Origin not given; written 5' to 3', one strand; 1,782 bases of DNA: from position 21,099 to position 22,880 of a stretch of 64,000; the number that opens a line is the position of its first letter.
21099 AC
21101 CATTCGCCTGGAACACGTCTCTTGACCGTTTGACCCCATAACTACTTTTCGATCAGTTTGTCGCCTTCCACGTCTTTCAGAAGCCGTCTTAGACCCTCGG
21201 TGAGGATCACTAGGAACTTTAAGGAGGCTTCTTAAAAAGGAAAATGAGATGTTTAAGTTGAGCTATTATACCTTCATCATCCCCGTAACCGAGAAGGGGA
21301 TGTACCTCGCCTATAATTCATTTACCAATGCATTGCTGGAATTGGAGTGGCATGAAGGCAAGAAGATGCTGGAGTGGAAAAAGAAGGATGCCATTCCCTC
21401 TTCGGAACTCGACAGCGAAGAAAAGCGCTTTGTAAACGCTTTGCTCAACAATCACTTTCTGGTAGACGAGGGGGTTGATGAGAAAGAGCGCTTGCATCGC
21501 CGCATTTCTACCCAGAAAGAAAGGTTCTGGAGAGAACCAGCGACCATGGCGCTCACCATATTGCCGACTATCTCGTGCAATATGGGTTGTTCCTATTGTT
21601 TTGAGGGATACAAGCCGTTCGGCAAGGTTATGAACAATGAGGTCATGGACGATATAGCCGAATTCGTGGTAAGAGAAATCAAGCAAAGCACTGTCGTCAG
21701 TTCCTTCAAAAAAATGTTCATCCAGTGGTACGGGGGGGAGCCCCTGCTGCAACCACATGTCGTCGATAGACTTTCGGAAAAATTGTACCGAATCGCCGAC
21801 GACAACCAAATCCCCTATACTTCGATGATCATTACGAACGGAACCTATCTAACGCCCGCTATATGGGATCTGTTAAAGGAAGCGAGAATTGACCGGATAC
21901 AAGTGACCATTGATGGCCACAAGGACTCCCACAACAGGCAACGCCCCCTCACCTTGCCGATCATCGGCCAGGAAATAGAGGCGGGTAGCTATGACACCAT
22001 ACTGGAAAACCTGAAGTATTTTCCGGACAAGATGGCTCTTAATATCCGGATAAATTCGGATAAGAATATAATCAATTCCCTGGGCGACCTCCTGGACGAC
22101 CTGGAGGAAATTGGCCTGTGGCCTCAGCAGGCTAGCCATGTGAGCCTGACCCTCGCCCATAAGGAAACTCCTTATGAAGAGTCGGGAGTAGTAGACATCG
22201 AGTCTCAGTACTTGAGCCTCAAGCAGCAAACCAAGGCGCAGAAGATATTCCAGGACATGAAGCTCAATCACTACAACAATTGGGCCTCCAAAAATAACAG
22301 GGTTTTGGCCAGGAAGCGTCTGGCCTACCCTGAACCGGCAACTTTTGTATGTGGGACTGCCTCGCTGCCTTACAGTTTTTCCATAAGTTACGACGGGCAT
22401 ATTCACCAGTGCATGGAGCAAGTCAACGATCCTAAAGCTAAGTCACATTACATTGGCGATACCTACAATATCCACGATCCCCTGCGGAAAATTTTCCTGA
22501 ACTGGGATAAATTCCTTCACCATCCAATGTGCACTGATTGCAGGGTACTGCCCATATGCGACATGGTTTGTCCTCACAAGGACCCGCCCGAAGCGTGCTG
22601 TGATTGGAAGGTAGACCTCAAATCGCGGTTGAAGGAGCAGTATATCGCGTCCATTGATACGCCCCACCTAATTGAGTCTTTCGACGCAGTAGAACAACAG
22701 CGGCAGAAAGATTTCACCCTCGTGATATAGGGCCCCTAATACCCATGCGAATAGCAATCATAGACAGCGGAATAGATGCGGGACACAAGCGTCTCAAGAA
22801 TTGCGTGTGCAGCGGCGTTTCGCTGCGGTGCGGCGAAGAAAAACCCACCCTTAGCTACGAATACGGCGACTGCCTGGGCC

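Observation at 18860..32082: Lower-GC 13-kb operon: Cys-rich peptide, rSAM/SPASM maturase, S8 and S41 proteases, ACP-like protein and five ABC components (candidate uncharacterised RiPP system)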

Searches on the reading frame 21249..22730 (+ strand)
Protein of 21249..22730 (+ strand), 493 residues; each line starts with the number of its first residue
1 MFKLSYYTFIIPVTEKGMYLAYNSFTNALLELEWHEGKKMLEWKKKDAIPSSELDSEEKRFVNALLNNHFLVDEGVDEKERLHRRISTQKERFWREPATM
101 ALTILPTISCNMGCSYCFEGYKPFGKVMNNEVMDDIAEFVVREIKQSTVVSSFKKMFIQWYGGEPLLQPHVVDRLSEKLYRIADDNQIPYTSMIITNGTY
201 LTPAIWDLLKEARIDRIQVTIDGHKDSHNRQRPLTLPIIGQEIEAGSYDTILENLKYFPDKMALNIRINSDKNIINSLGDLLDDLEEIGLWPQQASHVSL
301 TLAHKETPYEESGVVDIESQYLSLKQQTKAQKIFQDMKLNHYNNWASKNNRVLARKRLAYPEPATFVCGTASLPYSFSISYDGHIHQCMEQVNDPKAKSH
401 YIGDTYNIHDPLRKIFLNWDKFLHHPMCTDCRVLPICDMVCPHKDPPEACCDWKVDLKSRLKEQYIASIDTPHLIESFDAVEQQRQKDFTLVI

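Call 7: search_protein_families(library=ncbifam, proteins=[window:21249-22730:+], max_evalue=0.01)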
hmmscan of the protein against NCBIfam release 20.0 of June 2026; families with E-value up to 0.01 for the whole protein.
window:21249-22730:+ (493 aa): 57 families (the best 25 are shown)
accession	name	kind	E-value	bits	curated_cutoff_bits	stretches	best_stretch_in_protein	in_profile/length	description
NF052473.1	rSAM_FlmE_OhkG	exception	6.2e-113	378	500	1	2-481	1-471/481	FlmE/OhkG family radical SAM/SPASM peptide maturase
TIGR04463.1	rSAM_vs_C_rich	equivalog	8.7e-58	196.1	525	1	11-444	5-397/438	TIGR04463 family radical SAM/SPASM RiPP maturase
TIGR04334.1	rSAM_Clo7bot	equivalog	6.7e-55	186.5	600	1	3-466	1-434/440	radical SAM/SPASM domain Clo7bot peptide maturase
NF038107.1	rSAM_NF038107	equivalog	2.5e-41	141.9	600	1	3-441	2-400/444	Cys-every-fifth radical SAM/SPASM peptide maturase CefB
TIGR04280.1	geopep_mat_rSAM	hypoth_equivalog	7.4e-37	127.3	400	1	3-307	2-279/428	geopeptide radical SAM maturase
NF047865.1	rSAM_PapB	equivalog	3.1e-31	108.8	340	1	100-444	3-319/330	PapB family radical SAM/SPASM ranthipeptide maturase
TIGR04068.1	rSAM_ocin_clost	equivalog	3.5e-22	78.9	500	1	17-441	9-421/462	Cys-rich peptide radical SAM maturase CcpM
TIGR04064.1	rSAM_nif11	equivalog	1.5e-17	63.5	518.7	1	84-444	57-403/459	nif11-like peptide radical SAM maturase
TIGR03978.1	rSAM_paired_1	equivalog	3.6e-16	59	370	1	53-235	38-212/466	His-Xaa-Ser system radical SAM maturase HxsB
NF041298.1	rSAM_mat_DynA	equivalog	1.2e-14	54.1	450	1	104-441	5-321/356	dynobactin maturation radical SAM/SPASM protein DynA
TIGR03974.1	rSAM_six_Cys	equivalog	1e-13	51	425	1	96-432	93-407/451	thioether cross-link-forming SCIFF peptide maturase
NF041707.1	rSAM_YhhB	equivalog_domain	7.5e-13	48.1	445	1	109-233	11-134/369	cyclophane-forming radical SAM/SPASM peptide maturase YhhB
TIGR03906.1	quino_hemo_SAM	equivalog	1.8e-12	46.7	453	1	102-254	98-237/467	quinohemoprotein amine dehydrogenase maturation protein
TIGR04136.1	rSAM_FibroRumin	equivalog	4.7e-12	45.5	400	1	62-232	58-231/458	FibroRumin system radical SAM peptide maturase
NF038283.1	viperin_w_prok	equivalog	2.5e-11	43.3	180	1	109-231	11-124/281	viperin family antiviral radical SAM protein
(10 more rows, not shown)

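Call 8: search_protein_families(library=pfam, proteins=[window:21249-22730:+], max_evalue=0.01)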
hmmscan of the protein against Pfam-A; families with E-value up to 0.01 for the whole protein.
window:21249-22730:+ (493 aa): 2 families
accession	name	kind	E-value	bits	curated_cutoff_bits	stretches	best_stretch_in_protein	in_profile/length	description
PF04055.27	Radical_SAM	-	8.7e-15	55.7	29.5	1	105-260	2-138/166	Radical SAM superfamily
PF13353.11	Fer4_12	-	0.001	19.8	22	1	109-232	14-124/137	4Fe-4S single cluster domain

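Call 21: find_encoding_contigs(protein=window:21249-22730:+, flank=10000, max_places=6)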
Protein window:21249-22730:+ (493 aa): no gene with exactly this product is on record in the collection.

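Call 22: find_homologous_proteins(query=window:21249-22730:+, max_evalue=1e-20)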
Query window:21249-22730:+ (493 aa): 99 proteins with E <= 1e-20 among 5203 candidates.
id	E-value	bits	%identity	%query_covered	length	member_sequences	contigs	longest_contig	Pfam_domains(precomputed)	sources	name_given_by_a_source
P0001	0.0e+0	1158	100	100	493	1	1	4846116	PF04055.28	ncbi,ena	-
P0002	4.1e-296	1001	84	100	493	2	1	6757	PF04055.28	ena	-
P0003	1.3e-290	982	83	100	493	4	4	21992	PF04055.28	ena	-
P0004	1.9e-283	959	81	100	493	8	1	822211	PF04055.28,PF13353.12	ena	-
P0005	1.1e-275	933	79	100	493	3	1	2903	PF04055.28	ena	-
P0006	6.1e-254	861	82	89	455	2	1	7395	PF04055.28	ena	-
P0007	3.9e-180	618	53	98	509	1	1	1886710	PF04055.28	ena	-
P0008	1.7e-138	481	44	100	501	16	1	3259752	PF04055.28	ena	-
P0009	1.7e-138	481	44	100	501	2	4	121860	PF04055.28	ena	-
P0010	8.2e-138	478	45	98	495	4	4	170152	PF04055.28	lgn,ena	-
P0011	7.0e-136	472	44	98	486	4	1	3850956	PF04055.28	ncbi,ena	-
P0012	6.4e-135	469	44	98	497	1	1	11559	PF04055.28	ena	-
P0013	1.8e-134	467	45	97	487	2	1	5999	PF04055.28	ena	-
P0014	9.3e-123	429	41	97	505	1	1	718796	PF04055.28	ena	-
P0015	2.8e-121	424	39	98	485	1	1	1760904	PF04055.28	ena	-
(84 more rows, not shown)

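Call 23: find_encoding_contigs(protein=P0001, flank=10000, max_places=3)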
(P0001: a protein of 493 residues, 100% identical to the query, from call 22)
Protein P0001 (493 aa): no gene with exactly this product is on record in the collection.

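Call 24: find_encoding_contigs(protein=P0004, flank=10000, max_places=3)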
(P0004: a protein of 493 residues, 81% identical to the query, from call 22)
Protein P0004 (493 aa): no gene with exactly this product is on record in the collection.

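Call 25: find_encoding_contigs(protein=P0007, flank=10000, max_places=3)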
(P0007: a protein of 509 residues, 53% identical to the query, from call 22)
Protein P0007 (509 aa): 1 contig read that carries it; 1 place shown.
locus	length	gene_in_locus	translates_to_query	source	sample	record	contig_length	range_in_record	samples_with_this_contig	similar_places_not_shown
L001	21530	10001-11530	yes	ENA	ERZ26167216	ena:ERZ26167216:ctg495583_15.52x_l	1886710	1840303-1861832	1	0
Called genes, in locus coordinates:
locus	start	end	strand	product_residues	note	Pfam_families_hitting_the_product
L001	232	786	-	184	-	PF14060:DUF4252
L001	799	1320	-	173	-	-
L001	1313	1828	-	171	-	PF04542:Sigma70_r2, PF08281:Sigma70_r4_2, PF04545:Sigma70_r4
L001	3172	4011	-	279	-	PF00665:rve, PF13683:rve_3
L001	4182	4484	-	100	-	-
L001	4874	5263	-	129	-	PF03050:DDE_Tnp_IS66 (weak)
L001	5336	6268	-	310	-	PF13276:HTH_21, PF00665:rve, PF13683:rve_3, PF13333:rve_2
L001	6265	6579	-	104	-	PF01527:HTH_Tnp_1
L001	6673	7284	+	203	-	PF00665:rve, PF13683:rve_3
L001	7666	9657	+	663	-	PF03572:Peptidase_S41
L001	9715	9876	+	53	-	-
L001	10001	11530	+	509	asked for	PF04055:Radical_SAM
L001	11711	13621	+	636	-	PF00082:Peptidase_S8, PF07755:DUF1611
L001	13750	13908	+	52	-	-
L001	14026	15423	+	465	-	PF12679:ABC2_membrane_2, PF12730:ABC2_membrane_4 (weak), PF12040:DUF3526 (weak)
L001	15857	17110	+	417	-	PF00664:ABC_membrane, PF02463:SMC_N (faint), PF00005:ABC_tran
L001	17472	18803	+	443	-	PF13701:DDE_Tnp_1_4, PF01609:DDE_Tnp_1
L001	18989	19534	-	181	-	PF00165:HTH_AraC (faint), PF12833:HTH_18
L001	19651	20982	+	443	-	PF13701:DDE_Tnp_1_4, PF01609:DDE_Tnp_1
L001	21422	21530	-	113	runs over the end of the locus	PF13683:rve_3, PF13333:rve_2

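Call 27: find_related_loci(query=A1, collection=genome_contigs, flank=10000)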
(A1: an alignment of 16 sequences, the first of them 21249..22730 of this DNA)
Query A1 (493 aa) in genome_contigs; peptide patterns used: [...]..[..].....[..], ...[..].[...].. (x = any residue, [..] = any of these).
600 stretches matched a pattern (row limit reached: there are more); 572 encode a relative of the query (tblastn E <= 1e-3); the best 80 are kept; 80 distinct loci.
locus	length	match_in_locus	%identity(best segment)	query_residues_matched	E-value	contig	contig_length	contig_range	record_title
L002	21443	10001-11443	46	1-481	2e-141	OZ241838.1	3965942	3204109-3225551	MAG: bacterium isolate 834f4656-8c40-439b-be50-31c876aeaf38 genome assembly, chromosome: 1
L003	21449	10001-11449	37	1-487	4e-98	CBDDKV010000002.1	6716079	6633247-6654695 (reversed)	MAG: Bacteroidales bacterium isolate 9480fe01-225e-458e-b31c-9252802a2ee0 genome assembly, contig: contig_2, whole genom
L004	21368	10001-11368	35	2-466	4e-79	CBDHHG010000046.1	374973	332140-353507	MAG: Saprospiraceae bacterium isolate 0686931a-47d0-4a04-b860-bc07bf0ef539 genome assembly, contig: contig_46, whole gen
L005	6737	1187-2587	31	2-476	2e-76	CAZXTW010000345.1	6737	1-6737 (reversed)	MAG TPA_asm: uncultured Roseivirgaceae bacterium isolate SRP135972_co2_271 genome assembly, contig: NODE_17309_length_67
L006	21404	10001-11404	33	2-475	1e-75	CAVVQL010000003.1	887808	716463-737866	MAG: uncultured Cytophagales bacterium isolate MFD02581.bin.2.107 genome assembly, contig: contig_14385, whole genome sh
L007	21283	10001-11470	45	2-493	6e-146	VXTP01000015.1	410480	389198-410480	MAG: Gemmatimonadetes bacterium isolate SB0665_bin_8 NODE_7_length_410480_cov_14.819112, whole genome shotgun sequence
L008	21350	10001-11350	31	3-465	3e-74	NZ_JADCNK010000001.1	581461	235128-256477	Pedobacter sp. MR2016-19 Contig_01, whole genome shotgun sequence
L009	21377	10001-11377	32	1-465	3e-71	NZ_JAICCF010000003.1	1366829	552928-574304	Chitinophaga rhizophila strain B61 NODE_3_length_1366829_cov_28.952850, whole genome shotgun sequence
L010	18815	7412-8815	30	2-477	2e-68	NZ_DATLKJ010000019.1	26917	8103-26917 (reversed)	MAG: Chitinophaga sp. isolate SMAG_U13719 k141_48659, whole genome shotgun sequence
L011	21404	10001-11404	28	2-477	7e-66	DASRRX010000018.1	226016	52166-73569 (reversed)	MAG TPA_asm: Puia sp. isolate SMAG_U5183 k141_1745473, whole genome shotgun sequence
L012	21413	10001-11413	29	1-482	1e-61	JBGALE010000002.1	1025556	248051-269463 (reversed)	MAG: Chitinophagaceae bacterium isolate MAG_AAO_H125.01 AAOH125-1_opera_contig_10, whole genome shotgun sequence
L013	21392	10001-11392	27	1-475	6e-58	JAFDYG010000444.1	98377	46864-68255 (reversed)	MAG: Bacteroidetes bacterium isolate SZAS-47 LIN-689__444__length-98377, whole genome shotgun sequence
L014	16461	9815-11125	30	2-462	2e-53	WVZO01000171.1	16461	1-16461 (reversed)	MAG: Candidatus Aminicenantes bacterium isolate CS4-C025 C_merged_R1_(paired)_contig_98485, whole genome shotgun sequenc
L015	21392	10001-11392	31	3-472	2e-71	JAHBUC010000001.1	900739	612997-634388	MAG: Cyclobacteriaceae bacterium isolate ACE_BAC25 BAC25_1, whole genome shotgun sequence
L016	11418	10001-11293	29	5-464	1e-50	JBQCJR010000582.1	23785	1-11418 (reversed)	MAG: Kofleriaceae bacterium isolate bin995 k127_620738, whole genome shotgun sequence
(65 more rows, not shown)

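Call 44: search_solved_structures(query=window:21249-22727:+, max_evalue=0.0001)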
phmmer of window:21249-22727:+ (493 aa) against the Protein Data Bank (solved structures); distinct sequences matched with E-value up to 0.0001: 2.
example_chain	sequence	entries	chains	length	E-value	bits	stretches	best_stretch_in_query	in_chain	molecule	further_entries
8vpo_A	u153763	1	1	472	1.6e-10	43.6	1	52-228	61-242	Radical SAM core domain-containing protein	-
5wgg_A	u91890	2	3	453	6.7e-07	31.7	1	95-260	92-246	Radical SAM domain protein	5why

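Call 85: find_encoding_contigs(protein=P0008, flank=10000, max_places=2)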
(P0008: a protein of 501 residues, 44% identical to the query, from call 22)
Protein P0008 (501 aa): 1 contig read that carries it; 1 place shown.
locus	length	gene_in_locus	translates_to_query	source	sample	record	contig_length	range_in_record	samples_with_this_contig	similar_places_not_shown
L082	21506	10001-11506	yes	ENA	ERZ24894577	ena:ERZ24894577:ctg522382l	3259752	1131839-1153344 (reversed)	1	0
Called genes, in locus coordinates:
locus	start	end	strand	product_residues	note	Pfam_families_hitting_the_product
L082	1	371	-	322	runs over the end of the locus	PF00005:ABC_tran, PF08352:oligo_HPY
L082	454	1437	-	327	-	PF00005:ABC_tran, PF13304:AAA_21 (weak), PF08352:oligo_HPY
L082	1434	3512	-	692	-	PF00009:GTP_EFTU, PF03144:GTP_EFTU_D2, PF22042:EF-G_D2, PF14492:EFG_III, PF03764:EFG_IV, PF00679:EFG_C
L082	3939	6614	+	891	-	PF13180:PDZ_2, PF00595:PDZ (weak), PF17820:PDZ_6, PF07730:HisKA_3, PF02518:HATPase_c, PF13581:HATPase_c_2 (faint)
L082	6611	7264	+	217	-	PF00072:Response_reg, PF08281:Sigma70_r4_2, PF00196:GerE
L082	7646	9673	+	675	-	PF03572:Peptidase_S41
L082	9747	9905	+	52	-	-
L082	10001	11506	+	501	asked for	PF04055:Radical_SAM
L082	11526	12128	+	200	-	-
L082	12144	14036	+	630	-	PF00082:Peptidase_S8, PF07755:DUF1611 (faint)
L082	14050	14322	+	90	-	-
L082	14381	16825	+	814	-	PF12704:MacB_PCD, PF02687:FtsX, PF12704:MacB_PCD, PF02687:FtsX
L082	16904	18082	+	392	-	PF03033:Glyco_transf_28 (weak), PF06722:EryCIII-like_C, PF00201:UDPGT (weak)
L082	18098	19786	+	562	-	PF00664:ABC_membrane, PF00005:ABC_tran, PF02463:SMC_N (faint), PF13304:AAA_21 (faint)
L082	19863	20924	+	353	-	-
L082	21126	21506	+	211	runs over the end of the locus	PF00072:Response_reg, PF00196:GerE, PF08281:Sigma70_r4_2 (weak)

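Call 86: find_encoding_contigs(protein=P0011, flank=10000, max_places=2)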
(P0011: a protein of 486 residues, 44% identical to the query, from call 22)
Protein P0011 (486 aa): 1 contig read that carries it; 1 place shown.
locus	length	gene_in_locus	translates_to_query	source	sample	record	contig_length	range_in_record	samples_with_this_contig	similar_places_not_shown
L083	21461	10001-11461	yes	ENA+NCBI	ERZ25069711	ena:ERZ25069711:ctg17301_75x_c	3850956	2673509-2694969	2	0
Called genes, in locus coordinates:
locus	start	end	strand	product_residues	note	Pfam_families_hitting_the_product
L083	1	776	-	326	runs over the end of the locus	PF00005:ABC_tran, PF13304:AAA_21 (weak), PF08352:oligo_HPY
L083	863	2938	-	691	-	PF00009:GTP_EFTU, PF22042:EF-G_D2, PF03144:GTP_EFTU_D2, PF14492:EFG_III, PF03764:EFG_IV, PF00679:EFG_C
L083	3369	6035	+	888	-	PF13180:PDZ_2, PF00595:PDZ, PF13581:HATPase_c_2 (faint), PF17820:PDZ_6, PF07730:HisKA_3, PF02518:HATPase_c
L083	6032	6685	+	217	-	PF00072:Response_reg, PF08281:Sigma70_r4_2, PF00196:GerE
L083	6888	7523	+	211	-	PF00072:Response_reg, PF00196:GerE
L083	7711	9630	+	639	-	PF03572:Peptidase_S41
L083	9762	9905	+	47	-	-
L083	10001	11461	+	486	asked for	PF04055:Radical_SAM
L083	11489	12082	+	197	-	-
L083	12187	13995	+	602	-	PF00082:Peptidase_S8, PF07755:DUF1611 (weak)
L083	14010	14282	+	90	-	-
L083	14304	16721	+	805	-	PF12704:MacB_PCD, PF02687:FtsX, PF12704:MacB_PCD, PF02687:FtsX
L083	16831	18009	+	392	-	PF03033:Glyco_transf_28 (weak), PF06722:EryCIII-like_C, PF00201:UDPGT (weak)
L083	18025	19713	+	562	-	PF00664:ABC_membrane, PF00005:ABC_tran, PF02463:SMC_N (weak), PF13304:AAA_21 (faint)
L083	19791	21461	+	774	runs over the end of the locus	PF14399:BtrH_N (faint)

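Call 87: find_encoding_contigs(protein=P0015, flank=10000, max_places=2)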
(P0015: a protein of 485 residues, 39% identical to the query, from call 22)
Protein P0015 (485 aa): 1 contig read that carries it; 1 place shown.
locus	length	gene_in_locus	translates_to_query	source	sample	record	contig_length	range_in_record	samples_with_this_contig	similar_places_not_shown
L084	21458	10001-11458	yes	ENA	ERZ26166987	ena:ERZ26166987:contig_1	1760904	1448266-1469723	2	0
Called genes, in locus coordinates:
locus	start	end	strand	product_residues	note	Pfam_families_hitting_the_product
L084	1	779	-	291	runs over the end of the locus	PF25594:GldB_lipo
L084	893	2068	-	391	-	PF00201:UDPGT, PF06722:EryCIII-like_C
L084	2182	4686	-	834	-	PF12704:MacB_PCD, PF02687:FtsX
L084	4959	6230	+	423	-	PF00872:Transposase_mut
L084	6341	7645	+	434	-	-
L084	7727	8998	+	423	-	PF00872:Transposase_mut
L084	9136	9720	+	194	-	PF03572:Peptidase_S41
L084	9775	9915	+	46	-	-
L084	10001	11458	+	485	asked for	PF04055:Radical_SAM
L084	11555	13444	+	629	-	PF00082:Peptidase_S8, PF07755:DUF1611 (weak)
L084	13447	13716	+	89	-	-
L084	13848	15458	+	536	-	PF00664:ABC_membrane, PF02463:SMC_N (faint), PF00005:ABC_tran, PF13304:AAA_21 (faint)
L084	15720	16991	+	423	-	PF25967:RND-MFP_C (weak), PF25975:CzcB_C (faint)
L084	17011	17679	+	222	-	PF02463:SMC_N (weak), PF00005:ABC_tran, PF13304:AAA_21 (faint)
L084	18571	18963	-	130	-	-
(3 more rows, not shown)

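Call 101: search_dna_similar(query=window:21249-22727:+, collection=plasmids, mode=protein, max_evalue=1e-20, max_rows=10)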
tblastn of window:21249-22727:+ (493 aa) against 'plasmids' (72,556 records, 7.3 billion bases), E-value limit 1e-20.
Records with a match: 19; places in all: 19; records where one place covers at least 80% of the query: 17.
Best place of each record, by identity: <60% 19.
By first word of the organism name: Bacillus 15; Paraclostridium 2; Sarcina 1; Methylomagnum 1.
By predicted mobility (MOB-suite, as given by PLSDB): non-mobilizable 18; conjugative 1.
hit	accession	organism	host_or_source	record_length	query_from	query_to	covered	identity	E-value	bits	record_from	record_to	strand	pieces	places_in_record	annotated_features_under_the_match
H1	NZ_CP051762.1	Sarcina sp. JB2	Pan troglodytes verus (Western ...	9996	19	465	91%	30.0%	2e-38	157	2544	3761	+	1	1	radical SAM protein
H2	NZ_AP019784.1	Methylomagnum ishizawai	-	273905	2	461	93%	28.5%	2e-37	154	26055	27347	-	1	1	TIGR04463 family radical SAM/SPASM RiPP maturase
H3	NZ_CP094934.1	Paraclostridium bifermentans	Homo sapiens,feces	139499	2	465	94%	27.2%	1e-31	137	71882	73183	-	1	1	ctpM: radical SAM/SPASM domain Clo7bot peptide maturase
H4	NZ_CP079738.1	Paraclostridium bifermentans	whole organism,soil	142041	2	465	94%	27.2%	6e-31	134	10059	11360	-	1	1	ctpM: radical SAM/SPASM domain Clo7bot peptide maturase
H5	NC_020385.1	Bacillus thuringiensis serovar thuringiensis str. IS5056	-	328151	1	477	97%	25.2%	5e-24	114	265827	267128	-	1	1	radical SAM protein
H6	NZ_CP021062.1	Bacillus thuringiensis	Environment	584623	1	477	97%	25.2%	5e-24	114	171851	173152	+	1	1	radical SAM protein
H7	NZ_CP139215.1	Bacillus cereus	environmental samples,soil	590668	1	477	97%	25.1%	5e-25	116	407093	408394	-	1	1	radical SAM protein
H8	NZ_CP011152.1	Bacillus cereus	cell culture,soil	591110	1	477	97%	25.1%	5e-25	116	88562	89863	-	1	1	radical SAM protein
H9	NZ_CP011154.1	Bacillus cereus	cell culture,soil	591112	1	477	97%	25.1%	5e-25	116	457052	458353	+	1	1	radical SAM protein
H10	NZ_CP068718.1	Bacillus cereus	single cell,oral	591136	1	477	97%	25.1%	5e-25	116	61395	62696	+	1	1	radical SAM protein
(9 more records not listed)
